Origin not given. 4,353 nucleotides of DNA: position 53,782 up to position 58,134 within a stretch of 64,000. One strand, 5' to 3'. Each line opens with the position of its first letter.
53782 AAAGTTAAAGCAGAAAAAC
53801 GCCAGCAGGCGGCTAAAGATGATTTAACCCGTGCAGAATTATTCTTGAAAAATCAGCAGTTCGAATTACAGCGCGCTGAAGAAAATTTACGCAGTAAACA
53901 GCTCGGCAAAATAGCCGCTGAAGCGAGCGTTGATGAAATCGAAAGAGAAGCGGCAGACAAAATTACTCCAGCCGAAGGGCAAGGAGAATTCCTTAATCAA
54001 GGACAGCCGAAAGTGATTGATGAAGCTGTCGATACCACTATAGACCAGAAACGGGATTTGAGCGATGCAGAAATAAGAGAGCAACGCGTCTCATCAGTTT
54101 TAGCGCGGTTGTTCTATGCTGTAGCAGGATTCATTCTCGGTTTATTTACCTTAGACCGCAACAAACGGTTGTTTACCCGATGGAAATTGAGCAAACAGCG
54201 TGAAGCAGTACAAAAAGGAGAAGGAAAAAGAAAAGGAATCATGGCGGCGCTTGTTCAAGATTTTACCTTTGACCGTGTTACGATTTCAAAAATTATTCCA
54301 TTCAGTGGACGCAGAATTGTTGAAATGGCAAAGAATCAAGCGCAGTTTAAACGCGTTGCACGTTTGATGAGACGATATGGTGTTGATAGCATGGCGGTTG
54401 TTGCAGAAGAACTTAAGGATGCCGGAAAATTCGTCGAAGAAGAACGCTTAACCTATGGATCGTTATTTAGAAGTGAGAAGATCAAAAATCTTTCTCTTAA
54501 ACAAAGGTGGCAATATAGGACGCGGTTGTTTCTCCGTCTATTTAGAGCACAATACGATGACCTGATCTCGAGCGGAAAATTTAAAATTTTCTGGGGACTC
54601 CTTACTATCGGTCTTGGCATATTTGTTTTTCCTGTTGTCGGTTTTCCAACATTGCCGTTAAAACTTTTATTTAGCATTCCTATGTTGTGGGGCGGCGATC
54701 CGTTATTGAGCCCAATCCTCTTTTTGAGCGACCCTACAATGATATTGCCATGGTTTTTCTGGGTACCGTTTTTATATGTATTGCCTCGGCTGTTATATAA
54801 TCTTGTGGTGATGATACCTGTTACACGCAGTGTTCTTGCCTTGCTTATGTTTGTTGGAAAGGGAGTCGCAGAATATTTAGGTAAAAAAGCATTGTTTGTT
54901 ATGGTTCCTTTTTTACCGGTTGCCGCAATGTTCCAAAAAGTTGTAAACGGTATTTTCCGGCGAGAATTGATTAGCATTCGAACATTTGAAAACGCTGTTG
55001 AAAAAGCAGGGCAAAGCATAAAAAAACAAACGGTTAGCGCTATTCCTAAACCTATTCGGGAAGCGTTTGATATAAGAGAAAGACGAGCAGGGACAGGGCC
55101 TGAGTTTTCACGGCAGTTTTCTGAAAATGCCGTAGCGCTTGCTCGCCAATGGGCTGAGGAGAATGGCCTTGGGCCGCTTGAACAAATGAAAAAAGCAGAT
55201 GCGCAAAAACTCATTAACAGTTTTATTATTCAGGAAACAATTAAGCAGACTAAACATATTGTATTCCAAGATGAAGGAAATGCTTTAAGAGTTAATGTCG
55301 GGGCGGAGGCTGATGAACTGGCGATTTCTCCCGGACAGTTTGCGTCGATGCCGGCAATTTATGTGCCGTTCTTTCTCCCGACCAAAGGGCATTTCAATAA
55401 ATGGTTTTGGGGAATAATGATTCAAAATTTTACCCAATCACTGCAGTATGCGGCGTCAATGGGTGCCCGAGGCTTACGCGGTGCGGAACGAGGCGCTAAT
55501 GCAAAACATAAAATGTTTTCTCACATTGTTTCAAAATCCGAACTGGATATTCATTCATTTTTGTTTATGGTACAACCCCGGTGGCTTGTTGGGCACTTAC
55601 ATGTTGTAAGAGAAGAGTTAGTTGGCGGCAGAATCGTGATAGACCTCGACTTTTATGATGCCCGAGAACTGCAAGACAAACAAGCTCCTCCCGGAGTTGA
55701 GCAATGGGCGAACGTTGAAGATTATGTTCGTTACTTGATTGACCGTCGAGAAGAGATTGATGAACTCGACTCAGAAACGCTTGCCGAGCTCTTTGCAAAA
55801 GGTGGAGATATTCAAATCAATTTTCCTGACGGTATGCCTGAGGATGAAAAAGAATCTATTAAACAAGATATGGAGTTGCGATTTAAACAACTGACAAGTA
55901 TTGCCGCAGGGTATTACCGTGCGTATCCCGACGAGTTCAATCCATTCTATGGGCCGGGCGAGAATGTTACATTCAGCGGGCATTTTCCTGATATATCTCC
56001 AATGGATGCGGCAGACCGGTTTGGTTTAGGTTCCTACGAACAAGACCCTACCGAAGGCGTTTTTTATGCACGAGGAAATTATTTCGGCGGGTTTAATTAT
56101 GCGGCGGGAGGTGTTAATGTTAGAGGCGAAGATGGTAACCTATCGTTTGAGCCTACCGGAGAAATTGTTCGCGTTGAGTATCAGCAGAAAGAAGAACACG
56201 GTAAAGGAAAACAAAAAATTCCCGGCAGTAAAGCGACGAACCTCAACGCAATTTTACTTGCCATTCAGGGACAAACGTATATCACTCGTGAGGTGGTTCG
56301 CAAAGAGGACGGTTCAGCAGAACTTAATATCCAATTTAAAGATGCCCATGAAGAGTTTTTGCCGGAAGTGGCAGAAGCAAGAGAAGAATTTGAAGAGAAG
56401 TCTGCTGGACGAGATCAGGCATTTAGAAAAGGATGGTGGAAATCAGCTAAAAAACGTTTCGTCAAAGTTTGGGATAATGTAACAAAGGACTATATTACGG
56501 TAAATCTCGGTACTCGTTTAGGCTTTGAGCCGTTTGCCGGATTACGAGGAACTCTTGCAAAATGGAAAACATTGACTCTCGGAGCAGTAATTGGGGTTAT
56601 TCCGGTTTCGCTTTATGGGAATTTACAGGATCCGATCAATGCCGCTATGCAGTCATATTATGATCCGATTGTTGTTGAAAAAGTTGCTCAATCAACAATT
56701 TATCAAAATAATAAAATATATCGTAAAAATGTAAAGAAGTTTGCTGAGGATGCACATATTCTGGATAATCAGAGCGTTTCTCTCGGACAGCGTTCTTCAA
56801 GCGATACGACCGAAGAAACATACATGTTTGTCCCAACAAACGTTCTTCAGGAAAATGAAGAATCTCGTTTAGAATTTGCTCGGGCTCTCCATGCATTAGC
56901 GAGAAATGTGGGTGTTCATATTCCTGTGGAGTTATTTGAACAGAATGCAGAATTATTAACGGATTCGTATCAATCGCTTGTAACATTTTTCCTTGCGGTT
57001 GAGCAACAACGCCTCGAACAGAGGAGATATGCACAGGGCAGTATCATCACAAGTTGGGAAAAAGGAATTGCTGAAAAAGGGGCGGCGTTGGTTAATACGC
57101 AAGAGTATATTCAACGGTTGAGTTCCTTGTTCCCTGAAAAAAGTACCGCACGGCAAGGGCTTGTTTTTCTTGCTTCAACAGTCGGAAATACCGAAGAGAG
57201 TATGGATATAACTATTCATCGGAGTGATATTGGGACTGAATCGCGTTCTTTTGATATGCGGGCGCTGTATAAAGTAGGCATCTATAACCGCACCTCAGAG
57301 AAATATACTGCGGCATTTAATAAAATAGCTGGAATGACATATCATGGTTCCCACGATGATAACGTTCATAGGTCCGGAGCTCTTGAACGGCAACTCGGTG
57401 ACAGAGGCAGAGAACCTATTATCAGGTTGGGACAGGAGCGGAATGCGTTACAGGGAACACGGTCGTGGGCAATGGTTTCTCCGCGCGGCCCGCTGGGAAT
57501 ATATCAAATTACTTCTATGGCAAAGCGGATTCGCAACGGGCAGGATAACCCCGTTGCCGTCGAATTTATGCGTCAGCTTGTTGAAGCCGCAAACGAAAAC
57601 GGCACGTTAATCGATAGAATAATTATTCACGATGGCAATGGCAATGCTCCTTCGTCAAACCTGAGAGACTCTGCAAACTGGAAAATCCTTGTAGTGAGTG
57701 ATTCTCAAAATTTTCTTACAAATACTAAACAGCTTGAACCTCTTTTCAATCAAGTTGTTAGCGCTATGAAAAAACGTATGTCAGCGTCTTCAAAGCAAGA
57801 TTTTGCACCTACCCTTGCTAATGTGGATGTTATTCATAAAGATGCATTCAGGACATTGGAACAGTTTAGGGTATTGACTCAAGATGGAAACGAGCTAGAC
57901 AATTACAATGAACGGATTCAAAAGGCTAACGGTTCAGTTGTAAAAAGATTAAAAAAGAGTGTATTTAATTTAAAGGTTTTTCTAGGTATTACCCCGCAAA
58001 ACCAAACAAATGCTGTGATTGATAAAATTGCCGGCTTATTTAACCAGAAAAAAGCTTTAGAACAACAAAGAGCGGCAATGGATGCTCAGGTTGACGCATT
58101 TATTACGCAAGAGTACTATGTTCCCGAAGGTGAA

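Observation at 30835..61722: Uninterrupted 30.9-kb ORF encoding a largely non-repetitive 10,295-aa protein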

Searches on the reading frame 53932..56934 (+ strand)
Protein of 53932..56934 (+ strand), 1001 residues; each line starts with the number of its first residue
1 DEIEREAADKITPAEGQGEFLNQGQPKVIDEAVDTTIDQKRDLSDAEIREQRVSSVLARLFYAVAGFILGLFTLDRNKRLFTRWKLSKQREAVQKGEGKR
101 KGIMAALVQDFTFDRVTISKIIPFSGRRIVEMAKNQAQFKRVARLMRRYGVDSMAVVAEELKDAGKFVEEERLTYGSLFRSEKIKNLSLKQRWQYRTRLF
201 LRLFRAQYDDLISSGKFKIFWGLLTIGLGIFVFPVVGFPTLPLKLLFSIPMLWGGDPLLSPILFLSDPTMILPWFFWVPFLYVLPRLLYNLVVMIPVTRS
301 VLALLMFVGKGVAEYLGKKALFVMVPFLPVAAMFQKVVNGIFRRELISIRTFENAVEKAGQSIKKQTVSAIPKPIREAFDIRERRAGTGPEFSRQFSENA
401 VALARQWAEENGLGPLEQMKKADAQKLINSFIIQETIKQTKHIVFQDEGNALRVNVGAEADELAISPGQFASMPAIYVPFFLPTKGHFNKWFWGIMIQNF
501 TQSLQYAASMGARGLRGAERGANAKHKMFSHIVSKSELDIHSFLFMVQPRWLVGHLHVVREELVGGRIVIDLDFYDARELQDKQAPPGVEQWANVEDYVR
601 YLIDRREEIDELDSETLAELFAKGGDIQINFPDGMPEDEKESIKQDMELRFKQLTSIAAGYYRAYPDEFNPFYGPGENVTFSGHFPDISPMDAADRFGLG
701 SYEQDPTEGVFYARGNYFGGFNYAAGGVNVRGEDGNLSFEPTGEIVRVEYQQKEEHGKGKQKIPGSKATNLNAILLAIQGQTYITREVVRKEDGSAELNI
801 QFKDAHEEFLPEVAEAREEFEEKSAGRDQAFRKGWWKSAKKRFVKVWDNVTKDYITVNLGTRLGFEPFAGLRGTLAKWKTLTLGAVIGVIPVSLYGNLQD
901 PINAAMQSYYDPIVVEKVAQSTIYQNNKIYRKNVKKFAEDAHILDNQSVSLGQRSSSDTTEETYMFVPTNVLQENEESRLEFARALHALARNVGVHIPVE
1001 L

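Call 28: search_protein_families(library=pfam, proteins=[window:53932-56934:+], max_evalue=5)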
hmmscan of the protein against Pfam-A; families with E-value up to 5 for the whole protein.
window:53932-56934:+ (1001 aa): 1 family
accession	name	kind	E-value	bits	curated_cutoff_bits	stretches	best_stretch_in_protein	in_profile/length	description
PF14374.11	Ribos_L4_asso_C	-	0.2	12.1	27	1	415-442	6-33/77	60S ribosomal protein L4 C-terminal domain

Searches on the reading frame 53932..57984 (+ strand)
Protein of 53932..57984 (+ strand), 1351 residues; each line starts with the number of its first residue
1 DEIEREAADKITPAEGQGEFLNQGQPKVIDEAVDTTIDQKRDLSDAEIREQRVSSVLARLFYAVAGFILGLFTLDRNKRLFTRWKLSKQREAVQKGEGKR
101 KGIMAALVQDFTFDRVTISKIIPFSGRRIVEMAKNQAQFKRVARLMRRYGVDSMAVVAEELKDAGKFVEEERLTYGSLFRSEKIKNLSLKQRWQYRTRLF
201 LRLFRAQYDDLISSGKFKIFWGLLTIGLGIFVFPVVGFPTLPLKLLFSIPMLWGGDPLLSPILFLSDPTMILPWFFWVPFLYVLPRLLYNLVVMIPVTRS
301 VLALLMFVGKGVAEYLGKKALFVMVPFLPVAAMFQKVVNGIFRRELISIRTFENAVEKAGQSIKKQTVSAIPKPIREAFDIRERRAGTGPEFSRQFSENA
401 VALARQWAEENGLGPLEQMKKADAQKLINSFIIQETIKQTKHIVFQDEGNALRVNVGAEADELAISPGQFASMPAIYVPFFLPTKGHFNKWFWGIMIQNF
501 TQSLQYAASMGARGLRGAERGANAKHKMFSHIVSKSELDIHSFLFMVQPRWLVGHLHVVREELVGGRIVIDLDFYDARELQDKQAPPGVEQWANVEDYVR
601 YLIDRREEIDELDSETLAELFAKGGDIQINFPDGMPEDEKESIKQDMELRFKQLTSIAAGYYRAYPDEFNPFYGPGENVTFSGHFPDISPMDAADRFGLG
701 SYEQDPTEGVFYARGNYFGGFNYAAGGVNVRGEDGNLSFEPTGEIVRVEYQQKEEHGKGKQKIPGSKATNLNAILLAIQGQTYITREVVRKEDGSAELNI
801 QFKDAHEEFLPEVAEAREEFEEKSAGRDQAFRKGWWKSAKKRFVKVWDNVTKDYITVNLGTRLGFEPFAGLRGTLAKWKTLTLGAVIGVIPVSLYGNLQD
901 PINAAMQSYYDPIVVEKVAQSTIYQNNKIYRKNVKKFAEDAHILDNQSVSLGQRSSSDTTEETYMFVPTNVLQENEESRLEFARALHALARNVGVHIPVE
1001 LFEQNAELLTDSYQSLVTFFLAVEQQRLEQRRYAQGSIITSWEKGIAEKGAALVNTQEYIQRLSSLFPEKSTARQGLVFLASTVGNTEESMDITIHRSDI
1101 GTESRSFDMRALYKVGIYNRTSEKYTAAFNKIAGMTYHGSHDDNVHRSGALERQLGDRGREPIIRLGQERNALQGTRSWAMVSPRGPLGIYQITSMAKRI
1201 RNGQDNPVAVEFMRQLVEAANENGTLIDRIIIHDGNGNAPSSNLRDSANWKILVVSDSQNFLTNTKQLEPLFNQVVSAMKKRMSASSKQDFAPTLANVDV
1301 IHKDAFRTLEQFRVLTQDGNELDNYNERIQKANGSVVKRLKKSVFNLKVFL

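Call 37: find_homologous_proteins(query=window:53932-57984:+, max_evalue=0.00001)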
Query window:53932-57984:+ (1351 aa): 2 proteins with E <= 0.00001 among 8000 candidates.
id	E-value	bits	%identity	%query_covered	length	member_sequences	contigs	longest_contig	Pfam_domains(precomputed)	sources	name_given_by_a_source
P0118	0.0e+0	1405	55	85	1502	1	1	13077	-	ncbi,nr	ncbi:hypothetical protein J7L67_10055, partial [bacterium]|nr:hypothetical protein [bacterium]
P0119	4.0e-249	848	38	83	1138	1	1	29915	-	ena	-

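Call 54: find_encoding_contigs(protein=P0118, flank=10000, max_places=3)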
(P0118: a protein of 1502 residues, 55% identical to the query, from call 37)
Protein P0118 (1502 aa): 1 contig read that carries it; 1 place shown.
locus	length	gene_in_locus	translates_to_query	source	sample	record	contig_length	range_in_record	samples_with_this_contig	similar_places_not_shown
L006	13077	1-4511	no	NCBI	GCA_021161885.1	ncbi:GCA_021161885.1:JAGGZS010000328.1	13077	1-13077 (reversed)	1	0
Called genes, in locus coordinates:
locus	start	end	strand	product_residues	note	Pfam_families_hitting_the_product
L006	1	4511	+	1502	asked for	?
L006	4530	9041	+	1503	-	-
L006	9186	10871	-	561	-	PF00749:tRNA-synt_1c, PF03950:tRNA-synt_1c_C, PF20974:tRNA-synt_1c_C2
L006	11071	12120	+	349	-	PF00389:2-Hacid_dh, PF02826:2-Hacid_dh_C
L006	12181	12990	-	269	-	PF05552:MS_channel_1st_1, PF21088:MS_channel_1st, PF00924:MS_channel_2nd, PF21082:MS_channel_3rd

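Call 55: find_encoding_contigs(protein=P0119, flank=10000, max_places=3)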
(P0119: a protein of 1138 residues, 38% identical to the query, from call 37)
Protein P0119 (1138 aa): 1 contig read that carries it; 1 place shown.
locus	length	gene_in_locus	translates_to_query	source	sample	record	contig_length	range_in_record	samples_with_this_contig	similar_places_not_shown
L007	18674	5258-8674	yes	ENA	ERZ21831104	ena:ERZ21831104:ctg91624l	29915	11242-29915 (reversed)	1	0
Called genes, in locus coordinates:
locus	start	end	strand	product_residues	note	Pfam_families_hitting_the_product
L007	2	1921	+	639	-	?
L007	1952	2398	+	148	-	-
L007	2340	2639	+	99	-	-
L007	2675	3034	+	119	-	-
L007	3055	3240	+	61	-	-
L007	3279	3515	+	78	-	-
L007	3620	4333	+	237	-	-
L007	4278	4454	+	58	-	-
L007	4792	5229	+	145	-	-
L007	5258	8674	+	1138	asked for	-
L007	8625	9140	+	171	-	-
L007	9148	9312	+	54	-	-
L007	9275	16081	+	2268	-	-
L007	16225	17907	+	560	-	PF13369:Transglut_core2, PF13414:TPR_11 (weak), PF13432:TPR_16, PF14559:TPR_19, PF07719:TPR_2 (weak), PF13414:TPR_11 (weak), PF13424:TPR_12 (weak), PF13414:TPR_11 (weak), +11 more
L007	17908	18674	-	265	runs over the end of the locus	-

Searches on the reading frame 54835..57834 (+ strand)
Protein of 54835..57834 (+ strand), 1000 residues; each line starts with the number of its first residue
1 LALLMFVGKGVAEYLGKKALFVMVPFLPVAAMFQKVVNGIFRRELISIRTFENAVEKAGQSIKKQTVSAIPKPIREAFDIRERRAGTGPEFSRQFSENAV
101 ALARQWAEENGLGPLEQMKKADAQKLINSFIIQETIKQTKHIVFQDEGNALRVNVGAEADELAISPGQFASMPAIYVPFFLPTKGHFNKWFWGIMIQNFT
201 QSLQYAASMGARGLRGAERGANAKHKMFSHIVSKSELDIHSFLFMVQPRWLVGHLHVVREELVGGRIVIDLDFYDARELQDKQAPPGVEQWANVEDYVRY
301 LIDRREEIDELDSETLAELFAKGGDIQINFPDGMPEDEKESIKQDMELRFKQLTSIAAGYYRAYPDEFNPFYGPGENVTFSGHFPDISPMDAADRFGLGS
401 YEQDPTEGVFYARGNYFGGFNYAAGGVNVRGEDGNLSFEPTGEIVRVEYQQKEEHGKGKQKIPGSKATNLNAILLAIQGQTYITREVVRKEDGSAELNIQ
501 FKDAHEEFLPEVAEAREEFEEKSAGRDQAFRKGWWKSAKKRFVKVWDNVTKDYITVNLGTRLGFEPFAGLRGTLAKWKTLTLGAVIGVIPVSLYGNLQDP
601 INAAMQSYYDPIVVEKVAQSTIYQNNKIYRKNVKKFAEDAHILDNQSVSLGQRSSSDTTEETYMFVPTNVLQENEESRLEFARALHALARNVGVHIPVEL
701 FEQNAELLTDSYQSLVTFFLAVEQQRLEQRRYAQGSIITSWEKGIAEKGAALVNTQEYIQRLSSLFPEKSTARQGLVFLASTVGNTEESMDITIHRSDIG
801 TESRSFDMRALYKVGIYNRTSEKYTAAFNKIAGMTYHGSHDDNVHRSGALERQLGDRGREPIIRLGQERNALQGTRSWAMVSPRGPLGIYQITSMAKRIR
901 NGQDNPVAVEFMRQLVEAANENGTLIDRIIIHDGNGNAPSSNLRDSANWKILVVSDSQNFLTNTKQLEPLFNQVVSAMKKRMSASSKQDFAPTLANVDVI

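Call 5: search_protein_families(library=pfam, proteins=[window:54835-57834:+], max_evalue=0.01)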
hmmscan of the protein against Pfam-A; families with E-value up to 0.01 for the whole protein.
window:54835-57834:+ (1000 aa): 0 families

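Call 72: search_protein_families(library=ncbifam, proteins=[window:54835-57834:+], max_evalue=0.1)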
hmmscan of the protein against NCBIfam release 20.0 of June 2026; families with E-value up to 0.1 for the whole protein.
window:54835-57834:+ (1000 aa): 1 family
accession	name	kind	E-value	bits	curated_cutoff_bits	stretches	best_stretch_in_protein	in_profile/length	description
NF003578.0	PRK05248.2-3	equivalog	0.074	13.2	206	0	619-650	71-102/122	hypothetical protein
